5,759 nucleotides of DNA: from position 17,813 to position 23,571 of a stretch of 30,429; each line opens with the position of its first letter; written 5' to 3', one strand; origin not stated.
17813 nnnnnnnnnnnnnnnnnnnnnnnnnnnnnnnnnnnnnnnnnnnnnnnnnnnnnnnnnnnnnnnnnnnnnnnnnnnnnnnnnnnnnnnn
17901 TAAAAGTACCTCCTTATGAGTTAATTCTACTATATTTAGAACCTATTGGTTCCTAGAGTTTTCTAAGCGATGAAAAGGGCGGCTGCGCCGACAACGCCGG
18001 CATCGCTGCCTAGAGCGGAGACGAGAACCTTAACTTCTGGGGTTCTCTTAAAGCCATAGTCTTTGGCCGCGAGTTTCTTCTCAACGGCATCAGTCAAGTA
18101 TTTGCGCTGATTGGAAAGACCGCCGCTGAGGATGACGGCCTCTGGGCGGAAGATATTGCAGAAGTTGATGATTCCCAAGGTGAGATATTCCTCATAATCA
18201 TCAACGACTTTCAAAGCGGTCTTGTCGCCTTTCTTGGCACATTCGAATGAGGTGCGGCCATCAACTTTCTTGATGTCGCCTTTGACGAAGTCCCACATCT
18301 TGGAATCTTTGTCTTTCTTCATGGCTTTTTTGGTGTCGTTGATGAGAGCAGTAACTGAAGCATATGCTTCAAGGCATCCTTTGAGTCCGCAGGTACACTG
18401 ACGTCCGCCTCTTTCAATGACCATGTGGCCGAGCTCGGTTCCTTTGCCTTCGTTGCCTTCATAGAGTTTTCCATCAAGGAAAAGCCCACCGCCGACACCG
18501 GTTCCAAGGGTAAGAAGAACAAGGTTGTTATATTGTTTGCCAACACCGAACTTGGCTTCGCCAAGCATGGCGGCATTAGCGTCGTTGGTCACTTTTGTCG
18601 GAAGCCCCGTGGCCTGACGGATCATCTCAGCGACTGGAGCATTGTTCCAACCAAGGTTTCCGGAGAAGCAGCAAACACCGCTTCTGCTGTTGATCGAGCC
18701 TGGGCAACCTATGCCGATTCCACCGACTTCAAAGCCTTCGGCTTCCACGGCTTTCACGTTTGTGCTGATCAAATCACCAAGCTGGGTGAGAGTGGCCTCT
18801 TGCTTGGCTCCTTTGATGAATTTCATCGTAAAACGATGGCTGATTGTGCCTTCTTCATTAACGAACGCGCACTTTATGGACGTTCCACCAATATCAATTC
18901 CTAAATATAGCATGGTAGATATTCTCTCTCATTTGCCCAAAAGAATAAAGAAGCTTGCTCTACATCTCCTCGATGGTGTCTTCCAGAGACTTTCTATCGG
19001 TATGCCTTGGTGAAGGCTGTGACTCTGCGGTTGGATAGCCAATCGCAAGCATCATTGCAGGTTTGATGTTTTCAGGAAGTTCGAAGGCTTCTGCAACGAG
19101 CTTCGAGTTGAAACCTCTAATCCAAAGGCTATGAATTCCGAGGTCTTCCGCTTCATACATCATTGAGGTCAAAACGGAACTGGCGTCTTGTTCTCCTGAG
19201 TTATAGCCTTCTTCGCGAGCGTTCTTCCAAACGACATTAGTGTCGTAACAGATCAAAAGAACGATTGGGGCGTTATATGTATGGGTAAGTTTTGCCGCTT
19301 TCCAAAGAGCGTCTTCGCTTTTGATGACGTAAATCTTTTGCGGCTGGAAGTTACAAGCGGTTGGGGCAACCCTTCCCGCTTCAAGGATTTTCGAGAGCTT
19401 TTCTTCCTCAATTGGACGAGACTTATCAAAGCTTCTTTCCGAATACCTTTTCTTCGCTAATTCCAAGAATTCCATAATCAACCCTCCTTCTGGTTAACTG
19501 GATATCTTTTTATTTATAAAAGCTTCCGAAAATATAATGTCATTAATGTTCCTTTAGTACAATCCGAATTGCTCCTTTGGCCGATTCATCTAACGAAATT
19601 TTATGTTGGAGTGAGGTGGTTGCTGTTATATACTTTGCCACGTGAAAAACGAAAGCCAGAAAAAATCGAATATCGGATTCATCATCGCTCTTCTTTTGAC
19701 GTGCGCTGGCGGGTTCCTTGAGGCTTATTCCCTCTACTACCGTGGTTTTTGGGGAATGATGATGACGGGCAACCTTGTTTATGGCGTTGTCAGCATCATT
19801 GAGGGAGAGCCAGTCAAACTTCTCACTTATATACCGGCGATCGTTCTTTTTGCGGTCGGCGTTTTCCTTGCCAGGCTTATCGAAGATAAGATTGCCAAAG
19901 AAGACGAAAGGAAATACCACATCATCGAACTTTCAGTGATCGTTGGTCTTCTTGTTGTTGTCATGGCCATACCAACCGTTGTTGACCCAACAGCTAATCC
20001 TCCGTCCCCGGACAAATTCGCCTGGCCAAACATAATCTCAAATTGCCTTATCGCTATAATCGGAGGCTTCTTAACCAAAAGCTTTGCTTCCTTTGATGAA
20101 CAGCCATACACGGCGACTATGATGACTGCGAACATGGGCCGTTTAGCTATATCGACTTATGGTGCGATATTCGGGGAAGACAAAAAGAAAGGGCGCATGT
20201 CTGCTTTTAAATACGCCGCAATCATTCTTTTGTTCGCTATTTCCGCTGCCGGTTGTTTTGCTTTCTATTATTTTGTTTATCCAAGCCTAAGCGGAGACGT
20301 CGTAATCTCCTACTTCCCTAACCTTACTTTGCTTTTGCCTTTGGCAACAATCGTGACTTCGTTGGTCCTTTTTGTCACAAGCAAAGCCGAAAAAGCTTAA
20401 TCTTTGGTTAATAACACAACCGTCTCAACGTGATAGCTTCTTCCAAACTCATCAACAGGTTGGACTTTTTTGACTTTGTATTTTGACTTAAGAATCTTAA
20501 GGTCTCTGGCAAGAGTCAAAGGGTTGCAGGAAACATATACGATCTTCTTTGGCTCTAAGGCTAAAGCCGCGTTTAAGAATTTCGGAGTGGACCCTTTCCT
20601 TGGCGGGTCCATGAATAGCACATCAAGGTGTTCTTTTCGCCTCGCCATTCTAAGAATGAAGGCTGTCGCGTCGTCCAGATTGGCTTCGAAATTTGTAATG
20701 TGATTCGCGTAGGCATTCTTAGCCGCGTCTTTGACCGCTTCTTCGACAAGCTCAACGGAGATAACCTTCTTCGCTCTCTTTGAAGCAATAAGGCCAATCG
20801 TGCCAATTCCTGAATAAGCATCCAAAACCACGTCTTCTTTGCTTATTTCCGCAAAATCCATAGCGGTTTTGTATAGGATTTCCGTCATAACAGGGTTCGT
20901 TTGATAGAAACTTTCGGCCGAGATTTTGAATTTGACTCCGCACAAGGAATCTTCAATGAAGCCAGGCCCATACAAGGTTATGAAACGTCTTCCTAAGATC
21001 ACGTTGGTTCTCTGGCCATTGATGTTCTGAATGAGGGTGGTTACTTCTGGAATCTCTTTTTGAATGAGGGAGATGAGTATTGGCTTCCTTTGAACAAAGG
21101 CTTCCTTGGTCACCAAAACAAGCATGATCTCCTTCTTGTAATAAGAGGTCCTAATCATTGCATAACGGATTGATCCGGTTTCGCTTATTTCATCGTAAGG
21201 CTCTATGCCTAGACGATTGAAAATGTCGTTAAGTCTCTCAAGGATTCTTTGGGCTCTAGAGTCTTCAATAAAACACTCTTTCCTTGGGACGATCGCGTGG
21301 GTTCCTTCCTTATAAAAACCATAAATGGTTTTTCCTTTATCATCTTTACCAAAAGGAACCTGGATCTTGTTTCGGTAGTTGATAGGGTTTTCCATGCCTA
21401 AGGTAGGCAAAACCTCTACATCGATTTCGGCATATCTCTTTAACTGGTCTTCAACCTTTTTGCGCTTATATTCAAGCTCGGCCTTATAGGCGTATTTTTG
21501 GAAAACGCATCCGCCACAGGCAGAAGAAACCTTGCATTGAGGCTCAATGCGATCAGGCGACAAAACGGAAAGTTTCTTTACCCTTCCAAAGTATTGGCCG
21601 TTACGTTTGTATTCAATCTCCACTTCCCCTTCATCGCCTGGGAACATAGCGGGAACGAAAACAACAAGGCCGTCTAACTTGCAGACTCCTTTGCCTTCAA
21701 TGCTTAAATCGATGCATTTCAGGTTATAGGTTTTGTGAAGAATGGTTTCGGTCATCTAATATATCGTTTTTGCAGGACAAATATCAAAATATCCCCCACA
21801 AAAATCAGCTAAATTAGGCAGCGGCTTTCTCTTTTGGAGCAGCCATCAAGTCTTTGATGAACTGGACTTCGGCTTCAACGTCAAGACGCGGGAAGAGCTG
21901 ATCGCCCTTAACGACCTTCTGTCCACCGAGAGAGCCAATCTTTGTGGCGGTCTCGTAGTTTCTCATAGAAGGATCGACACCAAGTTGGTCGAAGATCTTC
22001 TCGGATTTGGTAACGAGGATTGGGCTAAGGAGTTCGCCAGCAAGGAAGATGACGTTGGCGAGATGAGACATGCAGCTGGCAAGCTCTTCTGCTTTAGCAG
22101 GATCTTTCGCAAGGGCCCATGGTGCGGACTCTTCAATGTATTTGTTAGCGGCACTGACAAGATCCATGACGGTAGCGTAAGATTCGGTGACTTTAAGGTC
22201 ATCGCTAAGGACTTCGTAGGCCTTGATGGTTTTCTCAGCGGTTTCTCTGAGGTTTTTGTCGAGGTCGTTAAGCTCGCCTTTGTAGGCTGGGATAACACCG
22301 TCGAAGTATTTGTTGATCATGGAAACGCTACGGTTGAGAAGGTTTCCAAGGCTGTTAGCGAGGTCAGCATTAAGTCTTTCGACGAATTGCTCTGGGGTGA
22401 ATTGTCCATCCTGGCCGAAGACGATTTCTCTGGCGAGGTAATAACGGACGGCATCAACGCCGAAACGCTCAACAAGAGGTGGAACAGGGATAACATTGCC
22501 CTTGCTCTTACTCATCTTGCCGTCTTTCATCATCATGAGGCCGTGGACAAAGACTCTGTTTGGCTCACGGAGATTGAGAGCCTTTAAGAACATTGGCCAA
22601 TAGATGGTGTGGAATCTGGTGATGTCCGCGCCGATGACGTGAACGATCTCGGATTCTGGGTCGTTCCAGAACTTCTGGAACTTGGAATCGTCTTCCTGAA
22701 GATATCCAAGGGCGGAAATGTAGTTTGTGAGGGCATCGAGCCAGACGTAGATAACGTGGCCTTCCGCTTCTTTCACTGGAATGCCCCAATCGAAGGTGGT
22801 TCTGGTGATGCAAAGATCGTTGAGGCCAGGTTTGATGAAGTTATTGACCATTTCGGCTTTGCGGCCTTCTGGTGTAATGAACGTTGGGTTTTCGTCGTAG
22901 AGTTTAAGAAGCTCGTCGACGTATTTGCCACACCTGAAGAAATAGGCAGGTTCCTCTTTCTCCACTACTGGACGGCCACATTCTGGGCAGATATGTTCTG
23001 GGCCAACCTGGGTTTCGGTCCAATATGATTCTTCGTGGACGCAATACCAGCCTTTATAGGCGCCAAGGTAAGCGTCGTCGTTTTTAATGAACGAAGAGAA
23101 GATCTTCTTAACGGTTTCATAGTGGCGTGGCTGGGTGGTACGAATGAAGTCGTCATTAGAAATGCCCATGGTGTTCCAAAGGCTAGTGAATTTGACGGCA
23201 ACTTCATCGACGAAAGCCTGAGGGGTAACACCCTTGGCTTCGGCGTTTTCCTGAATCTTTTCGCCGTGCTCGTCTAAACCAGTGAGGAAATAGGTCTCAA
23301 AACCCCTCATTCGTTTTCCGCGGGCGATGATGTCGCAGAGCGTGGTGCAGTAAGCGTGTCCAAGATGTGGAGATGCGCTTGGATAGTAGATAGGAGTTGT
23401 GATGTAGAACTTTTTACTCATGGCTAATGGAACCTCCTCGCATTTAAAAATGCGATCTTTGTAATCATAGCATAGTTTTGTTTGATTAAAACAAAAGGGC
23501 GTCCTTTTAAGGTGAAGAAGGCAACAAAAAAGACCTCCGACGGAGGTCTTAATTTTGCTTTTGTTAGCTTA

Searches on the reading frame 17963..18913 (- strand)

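Call 35: search_protein_families(library=pfam, proteins=[window:17963-18913:-], max_evalue=0.001)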
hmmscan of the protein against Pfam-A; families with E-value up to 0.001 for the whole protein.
window:17963-18913:- (316 aa): 2 families
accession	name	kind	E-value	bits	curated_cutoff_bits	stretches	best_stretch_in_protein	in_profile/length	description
PF00480.26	ROK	-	7.7e-71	239.4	22.9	1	3-315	1-292/294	ROK family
PF01869.26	BcrAD_BadFG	-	3.4e-09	37.1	31.5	0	4-72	1-71/271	BadF/BadG/BcrA/BcrD ATPase family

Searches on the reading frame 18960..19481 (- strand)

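Call 35: search_protein_families(library=pfam, proteins=[window:18960-19481:-], max_evalue=0.001)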
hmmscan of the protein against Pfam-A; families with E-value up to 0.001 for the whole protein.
window:18960-19481:- (173 aa): 2 families
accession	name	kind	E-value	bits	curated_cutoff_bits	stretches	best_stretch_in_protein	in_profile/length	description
PF00881.29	Nitroreductase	-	1.1e-26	94.4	23.5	2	10-64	2-55/167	Nitroreductase family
PF14512.11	TM1586_NiRdase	-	6.6e-09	36.1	27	0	106-168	90-147/215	Putative TM nitroreductase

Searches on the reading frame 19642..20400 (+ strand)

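Call 35: search_protein_families(library=pfam, proteins=[window:19642-20400:+], max_evalue=0.001)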
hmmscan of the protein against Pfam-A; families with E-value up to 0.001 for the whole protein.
window:19642-20400:+ (252 aa): 1 family
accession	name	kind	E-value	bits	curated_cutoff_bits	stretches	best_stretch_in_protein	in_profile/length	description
PF06912.16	DUF1275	-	3.1e-26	92.9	25.4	1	15-207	1-171/193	Protein of unknown function (DUF1275)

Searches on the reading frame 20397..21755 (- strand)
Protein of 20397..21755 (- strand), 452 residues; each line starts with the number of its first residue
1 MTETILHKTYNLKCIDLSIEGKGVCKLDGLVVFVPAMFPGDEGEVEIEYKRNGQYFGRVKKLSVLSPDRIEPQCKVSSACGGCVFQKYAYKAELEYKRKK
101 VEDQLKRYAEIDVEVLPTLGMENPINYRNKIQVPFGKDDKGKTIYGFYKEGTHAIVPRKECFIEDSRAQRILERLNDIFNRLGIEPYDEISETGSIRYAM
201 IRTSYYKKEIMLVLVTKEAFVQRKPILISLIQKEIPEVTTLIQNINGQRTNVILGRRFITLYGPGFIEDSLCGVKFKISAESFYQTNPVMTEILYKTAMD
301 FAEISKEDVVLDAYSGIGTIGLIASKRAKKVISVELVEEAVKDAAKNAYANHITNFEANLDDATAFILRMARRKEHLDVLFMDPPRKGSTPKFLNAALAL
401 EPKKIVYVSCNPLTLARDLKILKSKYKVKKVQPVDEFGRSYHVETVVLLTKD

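Call 35: search_protein_families(library=pfam, proteins=[window:20397-21755:-], max_evalue=0.001)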
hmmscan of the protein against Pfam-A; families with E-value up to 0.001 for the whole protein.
window:20397-21755:- (452 aa): 6 families
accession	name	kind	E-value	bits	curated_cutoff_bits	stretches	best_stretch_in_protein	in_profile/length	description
PF05958.17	tRNA_U5-meth_tr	-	1.4e-20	74.1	23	1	275-451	171-356/357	tRNA (Uracil-5-)-methyltransferase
PF03602.21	Cons_hypoth95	-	1.1e-10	42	24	1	305-410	40-152/182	Conserved hypothetical protein 95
PF13847.12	Methyltransf_31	-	2.5e-05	24.4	27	1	305-413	2-113/145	Methyltransferase domain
PF02475.24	TRM5-TYW2_MTfase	-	3.6e-05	24.2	28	1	303-399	33-125/164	TRM5/TYW2 methyltransferase domain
PF01555.25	N6_N4_Mtase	-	5.6e-05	23.6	26.7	1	305-345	180-220/221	DNA methylase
PF00398.26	RrnaAD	-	0.00039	20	24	1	283-339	7-63/263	Ribosomal RNA adenine dimethylase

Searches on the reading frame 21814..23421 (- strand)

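Call 35: search_protein_families(library=pfam, proteins=[window:21814-23421:-], max_evalue=0.001)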
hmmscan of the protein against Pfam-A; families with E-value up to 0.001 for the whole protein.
window:21814-23421:- (535 aa): 4 families
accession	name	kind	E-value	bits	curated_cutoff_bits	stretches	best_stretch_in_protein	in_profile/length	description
PF09334.17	tRNA-synt_1g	-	3.4e-112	375.5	20.1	2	152-365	176-390/391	tRNA synthetases class I (M)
PF00133.28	tRNA-synt_1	-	2.5e-26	92.8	22.7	2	222-331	297-404/414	tRNA synthetases class I (I, L, M and V)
PF01406.26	tRNA-synt_1e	-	2.8e-11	43.8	27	2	17-120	22-124/301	tRNA synthetases class I (C) catalytic domain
PF19303.5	Anticodon_3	-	5.5e-09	36.5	23.5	1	382-517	5-139/152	Anticodon binding domain of methionyl tRNA ligase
